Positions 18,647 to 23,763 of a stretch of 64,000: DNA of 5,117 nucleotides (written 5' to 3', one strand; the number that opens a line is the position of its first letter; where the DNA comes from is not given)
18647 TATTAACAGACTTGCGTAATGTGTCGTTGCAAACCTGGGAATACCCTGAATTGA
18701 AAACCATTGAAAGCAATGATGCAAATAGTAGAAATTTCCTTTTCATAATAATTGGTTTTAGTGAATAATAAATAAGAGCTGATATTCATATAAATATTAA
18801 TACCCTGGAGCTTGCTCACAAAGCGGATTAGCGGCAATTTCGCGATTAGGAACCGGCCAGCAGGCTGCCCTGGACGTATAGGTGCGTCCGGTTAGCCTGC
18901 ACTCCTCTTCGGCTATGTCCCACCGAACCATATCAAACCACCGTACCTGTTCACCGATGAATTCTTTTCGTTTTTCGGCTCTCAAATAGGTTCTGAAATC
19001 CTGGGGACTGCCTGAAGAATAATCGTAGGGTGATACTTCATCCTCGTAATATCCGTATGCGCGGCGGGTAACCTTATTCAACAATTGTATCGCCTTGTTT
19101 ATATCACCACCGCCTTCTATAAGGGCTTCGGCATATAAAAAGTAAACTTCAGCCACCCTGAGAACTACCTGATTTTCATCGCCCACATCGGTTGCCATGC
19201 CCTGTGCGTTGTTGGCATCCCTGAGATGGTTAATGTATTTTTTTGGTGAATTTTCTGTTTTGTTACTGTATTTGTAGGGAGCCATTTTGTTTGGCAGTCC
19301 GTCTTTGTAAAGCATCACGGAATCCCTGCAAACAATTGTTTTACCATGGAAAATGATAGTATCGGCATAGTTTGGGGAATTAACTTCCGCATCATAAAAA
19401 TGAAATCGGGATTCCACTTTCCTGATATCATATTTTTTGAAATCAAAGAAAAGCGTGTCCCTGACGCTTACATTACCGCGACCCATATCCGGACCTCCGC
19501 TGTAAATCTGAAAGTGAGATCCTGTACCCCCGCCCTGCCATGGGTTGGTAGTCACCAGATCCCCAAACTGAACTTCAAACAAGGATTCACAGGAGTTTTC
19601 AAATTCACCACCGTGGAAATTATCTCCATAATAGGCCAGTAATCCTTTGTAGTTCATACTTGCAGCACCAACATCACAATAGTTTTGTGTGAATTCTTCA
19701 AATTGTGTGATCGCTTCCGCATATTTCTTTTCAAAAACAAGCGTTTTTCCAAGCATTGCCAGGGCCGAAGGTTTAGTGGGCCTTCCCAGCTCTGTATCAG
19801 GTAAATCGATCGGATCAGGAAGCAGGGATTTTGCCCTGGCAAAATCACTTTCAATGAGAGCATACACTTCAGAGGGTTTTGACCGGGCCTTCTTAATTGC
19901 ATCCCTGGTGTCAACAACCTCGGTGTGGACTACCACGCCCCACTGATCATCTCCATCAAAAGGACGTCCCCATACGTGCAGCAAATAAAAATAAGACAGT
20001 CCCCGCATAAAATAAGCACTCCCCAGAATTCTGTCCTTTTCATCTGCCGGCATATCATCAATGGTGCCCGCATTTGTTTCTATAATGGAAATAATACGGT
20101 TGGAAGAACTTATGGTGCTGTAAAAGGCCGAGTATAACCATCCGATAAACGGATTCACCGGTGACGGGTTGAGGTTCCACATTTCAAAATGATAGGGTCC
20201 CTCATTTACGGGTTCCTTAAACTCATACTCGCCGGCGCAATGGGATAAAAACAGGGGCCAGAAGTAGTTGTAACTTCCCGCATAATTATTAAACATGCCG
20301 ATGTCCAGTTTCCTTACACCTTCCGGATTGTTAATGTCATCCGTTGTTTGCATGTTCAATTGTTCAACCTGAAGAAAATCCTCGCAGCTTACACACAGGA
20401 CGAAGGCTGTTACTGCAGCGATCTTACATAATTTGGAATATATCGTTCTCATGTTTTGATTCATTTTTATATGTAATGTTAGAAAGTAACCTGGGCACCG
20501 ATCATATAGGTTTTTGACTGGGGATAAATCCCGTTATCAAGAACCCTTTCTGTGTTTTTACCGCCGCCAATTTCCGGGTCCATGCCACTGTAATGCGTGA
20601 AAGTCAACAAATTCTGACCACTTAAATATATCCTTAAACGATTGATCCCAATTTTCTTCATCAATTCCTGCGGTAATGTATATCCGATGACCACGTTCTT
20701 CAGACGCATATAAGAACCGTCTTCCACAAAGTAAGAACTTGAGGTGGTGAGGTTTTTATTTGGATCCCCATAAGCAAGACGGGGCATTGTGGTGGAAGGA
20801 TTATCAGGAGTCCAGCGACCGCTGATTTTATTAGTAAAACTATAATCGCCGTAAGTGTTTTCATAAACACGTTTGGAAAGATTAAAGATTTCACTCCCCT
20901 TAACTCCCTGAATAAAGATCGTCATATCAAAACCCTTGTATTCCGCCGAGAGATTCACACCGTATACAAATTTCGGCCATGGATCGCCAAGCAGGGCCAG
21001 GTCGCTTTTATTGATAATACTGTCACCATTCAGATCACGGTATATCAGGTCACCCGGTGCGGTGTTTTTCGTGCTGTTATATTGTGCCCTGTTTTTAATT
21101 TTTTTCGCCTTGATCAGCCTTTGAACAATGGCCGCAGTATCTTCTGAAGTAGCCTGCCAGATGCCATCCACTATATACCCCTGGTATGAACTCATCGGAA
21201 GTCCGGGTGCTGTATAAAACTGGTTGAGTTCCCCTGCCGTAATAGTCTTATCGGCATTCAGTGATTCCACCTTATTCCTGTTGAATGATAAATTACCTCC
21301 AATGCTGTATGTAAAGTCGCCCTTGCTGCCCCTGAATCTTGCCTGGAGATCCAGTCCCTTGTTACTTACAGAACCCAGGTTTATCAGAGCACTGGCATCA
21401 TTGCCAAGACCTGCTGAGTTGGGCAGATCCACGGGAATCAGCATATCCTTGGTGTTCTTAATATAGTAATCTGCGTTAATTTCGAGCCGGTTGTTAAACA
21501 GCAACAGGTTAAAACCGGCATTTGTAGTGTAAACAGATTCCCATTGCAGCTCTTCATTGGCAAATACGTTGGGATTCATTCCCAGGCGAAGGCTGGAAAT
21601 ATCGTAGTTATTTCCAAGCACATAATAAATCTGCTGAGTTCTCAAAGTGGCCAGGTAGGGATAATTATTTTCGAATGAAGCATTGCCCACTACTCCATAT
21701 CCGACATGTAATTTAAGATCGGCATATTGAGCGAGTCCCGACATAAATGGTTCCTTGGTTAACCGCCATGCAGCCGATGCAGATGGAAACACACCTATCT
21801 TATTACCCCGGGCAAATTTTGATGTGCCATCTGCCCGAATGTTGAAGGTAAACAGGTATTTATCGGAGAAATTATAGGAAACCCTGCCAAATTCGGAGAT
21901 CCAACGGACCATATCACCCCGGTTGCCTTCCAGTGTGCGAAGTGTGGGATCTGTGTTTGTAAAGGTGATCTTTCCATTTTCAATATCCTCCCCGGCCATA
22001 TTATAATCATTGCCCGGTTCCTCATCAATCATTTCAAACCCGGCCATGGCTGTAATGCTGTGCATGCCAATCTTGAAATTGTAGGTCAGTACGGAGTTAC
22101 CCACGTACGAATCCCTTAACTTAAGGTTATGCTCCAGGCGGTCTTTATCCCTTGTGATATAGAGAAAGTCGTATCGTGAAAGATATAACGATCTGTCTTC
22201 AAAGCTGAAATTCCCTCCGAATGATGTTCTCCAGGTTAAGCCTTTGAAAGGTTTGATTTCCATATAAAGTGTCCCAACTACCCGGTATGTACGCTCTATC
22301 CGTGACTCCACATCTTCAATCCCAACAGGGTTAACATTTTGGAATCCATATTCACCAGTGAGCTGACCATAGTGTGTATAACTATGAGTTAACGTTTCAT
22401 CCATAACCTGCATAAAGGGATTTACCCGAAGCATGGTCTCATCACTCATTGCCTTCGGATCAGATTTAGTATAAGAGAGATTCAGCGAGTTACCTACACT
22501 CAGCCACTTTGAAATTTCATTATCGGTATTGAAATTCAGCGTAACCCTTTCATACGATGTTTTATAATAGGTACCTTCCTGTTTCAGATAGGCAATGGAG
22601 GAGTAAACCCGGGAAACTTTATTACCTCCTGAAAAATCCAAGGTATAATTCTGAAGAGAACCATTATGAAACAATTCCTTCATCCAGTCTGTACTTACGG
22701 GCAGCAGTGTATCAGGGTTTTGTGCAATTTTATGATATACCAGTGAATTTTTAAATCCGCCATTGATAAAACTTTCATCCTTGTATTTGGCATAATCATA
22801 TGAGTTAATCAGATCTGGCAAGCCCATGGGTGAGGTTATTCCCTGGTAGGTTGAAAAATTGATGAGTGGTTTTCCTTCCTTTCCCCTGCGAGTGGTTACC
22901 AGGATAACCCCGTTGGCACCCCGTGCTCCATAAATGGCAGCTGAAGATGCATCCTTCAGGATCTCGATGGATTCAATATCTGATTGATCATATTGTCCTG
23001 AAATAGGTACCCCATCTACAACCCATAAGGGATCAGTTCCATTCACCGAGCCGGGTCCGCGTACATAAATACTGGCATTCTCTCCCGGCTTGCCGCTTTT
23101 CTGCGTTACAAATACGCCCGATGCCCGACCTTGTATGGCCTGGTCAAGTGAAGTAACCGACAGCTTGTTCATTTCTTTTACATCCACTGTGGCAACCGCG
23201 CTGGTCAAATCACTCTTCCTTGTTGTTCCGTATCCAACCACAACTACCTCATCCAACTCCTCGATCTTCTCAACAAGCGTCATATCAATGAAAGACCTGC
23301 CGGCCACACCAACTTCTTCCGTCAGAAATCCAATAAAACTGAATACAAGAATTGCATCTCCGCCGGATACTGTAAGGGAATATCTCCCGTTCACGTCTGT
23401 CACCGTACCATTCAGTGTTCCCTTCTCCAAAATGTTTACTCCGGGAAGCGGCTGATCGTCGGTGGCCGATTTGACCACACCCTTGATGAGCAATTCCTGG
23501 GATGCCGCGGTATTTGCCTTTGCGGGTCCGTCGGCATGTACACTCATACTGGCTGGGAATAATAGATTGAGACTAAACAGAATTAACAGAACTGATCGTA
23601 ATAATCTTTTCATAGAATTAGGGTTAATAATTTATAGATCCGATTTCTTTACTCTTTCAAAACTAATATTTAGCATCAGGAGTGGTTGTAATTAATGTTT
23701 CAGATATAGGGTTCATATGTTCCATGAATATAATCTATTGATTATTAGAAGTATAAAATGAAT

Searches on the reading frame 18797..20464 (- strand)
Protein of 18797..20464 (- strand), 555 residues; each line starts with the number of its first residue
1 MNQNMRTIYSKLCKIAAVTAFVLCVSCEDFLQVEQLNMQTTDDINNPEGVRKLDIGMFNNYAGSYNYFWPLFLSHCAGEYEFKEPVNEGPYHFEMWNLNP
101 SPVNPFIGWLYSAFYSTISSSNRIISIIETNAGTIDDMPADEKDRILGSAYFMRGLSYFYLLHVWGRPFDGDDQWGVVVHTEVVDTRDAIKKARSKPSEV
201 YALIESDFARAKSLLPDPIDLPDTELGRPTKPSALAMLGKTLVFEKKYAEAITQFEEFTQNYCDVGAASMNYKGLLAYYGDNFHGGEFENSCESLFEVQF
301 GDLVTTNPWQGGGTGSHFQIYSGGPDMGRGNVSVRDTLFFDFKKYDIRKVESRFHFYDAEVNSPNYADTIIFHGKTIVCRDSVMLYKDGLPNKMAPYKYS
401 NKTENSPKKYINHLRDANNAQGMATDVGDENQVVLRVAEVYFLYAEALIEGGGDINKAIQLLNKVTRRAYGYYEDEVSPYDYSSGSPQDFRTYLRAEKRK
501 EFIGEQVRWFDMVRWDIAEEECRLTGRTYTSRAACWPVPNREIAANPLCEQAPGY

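Call 99: search_protein_families(library=pfam, proteins=[window:18797-20464:-], max_evalue=0.001)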
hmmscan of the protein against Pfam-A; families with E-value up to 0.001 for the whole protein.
window:18797-20464:- (555 aa): 3 families
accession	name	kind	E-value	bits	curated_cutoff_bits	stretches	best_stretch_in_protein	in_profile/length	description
PF07980.17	SusD_RagB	-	2.4e-24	87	23.1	1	293-555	2-297/297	SusD family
PF14322.12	SusD-like_3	-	2.1e-18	67.7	27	1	29-240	1-188/191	Starch-binding associating with outer membrane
PF13174.12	TPR_6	-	4.2e-05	24.4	26.3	0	439-468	1-29/33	Tetratricopeptide repeat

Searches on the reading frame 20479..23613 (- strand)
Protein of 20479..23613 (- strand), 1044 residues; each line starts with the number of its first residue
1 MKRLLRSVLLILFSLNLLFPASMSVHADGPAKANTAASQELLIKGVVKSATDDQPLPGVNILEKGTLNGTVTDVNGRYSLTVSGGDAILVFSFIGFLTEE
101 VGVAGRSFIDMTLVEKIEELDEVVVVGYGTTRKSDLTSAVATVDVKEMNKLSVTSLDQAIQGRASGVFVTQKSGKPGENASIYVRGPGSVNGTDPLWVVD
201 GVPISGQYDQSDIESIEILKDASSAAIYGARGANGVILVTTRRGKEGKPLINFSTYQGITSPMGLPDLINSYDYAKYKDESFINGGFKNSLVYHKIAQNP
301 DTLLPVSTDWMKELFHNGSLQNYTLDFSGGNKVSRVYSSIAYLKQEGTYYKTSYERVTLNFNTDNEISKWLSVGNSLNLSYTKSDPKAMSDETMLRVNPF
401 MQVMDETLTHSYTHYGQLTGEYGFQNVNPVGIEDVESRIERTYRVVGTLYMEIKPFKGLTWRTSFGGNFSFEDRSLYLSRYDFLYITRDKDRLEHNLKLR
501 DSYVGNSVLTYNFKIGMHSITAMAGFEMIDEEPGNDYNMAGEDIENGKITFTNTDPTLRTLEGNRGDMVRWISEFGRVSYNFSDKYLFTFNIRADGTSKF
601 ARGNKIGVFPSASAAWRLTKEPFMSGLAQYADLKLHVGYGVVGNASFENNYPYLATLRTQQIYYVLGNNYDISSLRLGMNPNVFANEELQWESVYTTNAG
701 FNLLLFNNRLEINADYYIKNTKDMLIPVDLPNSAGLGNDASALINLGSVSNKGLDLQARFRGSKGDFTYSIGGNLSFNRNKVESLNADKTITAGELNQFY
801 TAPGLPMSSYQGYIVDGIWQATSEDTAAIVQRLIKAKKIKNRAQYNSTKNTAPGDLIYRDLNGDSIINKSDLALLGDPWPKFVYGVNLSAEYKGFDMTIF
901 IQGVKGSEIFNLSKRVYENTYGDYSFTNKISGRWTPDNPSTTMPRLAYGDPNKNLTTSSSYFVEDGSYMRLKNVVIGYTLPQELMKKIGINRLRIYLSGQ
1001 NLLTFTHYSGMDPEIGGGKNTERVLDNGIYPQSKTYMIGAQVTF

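Call 99: search_protein_families(library=pfam, proteins=[window:20479-23613:-], max_evalue=0.001)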
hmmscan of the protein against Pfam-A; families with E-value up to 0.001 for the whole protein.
window:20479-23613:- (1044 aa): 3 families
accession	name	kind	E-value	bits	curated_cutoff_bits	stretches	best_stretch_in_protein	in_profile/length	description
PF13715.12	CarbopepD_reg_2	-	1.5e-17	63.9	32.2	1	43-125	1-88/88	CarboxypepD_reg-like domain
PF07715.20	Plug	-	3.7e-16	60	23.9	1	133-236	2-107/107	TonB-dependent Receptor Plug Domain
PF13620.12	CarboxypepD_reg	-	3.6e-08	34.1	32.3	1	43-101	2-64/82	Carboxypeptidase regulatory-like domain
